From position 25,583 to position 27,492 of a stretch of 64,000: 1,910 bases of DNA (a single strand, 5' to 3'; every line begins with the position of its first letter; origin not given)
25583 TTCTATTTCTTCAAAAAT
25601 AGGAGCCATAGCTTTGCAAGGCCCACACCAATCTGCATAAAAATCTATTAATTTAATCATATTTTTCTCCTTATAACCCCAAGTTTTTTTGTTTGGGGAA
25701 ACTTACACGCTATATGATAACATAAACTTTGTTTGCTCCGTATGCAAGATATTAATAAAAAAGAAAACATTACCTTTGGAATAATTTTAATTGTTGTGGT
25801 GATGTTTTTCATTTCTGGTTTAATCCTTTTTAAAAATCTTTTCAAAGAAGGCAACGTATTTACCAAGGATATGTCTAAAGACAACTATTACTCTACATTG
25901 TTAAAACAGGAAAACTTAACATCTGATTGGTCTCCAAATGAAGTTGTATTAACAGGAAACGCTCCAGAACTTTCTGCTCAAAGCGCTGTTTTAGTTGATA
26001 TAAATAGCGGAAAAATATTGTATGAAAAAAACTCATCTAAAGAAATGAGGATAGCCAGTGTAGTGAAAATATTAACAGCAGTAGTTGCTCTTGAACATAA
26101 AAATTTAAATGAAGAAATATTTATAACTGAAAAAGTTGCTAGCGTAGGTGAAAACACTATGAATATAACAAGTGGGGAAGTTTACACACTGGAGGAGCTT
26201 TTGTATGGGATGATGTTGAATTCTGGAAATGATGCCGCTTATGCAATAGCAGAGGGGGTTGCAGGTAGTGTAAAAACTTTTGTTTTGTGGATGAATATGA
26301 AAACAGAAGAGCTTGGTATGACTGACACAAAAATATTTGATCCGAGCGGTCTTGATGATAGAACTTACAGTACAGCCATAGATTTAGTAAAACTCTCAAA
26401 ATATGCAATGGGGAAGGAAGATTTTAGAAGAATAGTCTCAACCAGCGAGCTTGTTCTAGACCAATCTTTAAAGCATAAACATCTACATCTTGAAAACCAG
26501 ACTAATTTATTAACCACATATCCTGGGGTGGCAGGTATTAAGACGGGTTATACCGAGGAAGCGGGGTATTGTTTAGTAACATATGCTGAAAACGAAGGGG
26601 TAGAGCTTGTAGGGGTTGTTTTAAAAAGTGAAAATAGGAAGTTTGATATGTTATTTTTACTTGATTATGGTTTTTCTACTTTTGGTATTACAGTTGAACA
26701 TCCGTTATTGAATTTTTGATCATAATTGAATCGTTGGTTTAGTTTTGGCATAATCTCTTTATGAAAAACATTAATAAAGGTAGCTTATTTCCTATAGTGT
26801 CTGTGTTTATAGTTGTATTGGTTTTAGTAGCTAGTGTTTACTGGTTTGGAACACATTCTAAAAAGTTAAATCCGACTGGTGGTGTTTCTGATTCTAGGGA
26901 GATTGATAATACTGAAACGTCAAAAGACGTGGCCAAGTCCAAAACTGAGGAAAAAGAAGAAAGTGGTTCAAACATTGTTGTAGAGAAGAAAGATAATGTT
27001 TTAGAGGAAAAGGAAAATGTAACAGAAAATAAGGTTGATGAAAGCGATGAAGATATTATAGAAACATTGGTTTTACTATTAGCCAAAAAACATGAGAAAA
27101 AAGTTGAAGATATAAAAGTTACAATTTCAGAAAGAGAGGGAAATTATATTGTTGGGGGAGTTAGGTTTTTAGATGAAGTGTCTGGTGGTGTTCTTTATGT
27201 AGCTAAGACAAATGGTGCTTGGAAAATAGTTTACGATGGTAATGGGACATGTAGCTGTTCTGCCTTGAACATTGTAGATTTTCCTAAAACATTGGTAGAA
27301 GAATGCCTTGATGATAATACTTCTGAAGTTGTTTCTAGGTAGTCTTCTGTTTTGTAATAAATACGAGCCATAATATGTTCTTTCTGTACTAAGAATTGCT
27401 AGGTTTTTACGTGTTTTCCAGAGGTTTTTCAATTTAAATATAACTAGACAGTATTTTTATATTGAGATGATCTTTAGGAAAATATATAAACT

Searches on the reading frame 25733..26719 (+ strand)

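Call 24: search_protein_families(library=pfam, proteins=[window:25733-26719:+], max_evalue=0.01)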
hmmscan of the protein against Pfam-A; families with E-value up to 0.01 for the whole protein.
window:25733-26719:+ (328 aa): 3 families
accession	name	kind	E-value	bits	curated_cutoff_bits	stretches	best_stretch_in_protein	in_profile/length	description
PF00768.25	Peptidase_S11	-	9.3e-56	189.4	27.6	1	75-299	5-237/239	D-alanyl-D-alanine carboxypeptidase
PF13354.11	Beta-lactamase2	-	1.9e-08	34.4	22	1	86-221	3-142/214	Beta-lactamase enzyme family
PF02113.21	Peptidase_S13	-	3e-08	33.3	22.8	1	78-151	12-85/444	D-Ala-D-Ala carboxypeptidase 3 (S13) family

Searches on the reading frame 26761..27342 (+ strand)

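Call 24: search_protein_families(library=pfam, proteins=[window:26761-27342:+], max_evalue=0.01)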
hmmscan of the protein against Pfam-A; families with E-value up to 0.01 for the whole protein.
window:26761-27342:+ (193 aa): 1 family
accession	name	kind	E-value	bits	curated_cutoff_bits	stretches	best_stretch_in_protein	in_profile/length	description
PF12685.13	SpoIIIAH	-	0.0012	19.3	30.6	1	15-124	6-108/191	SpoIIIAH-like protein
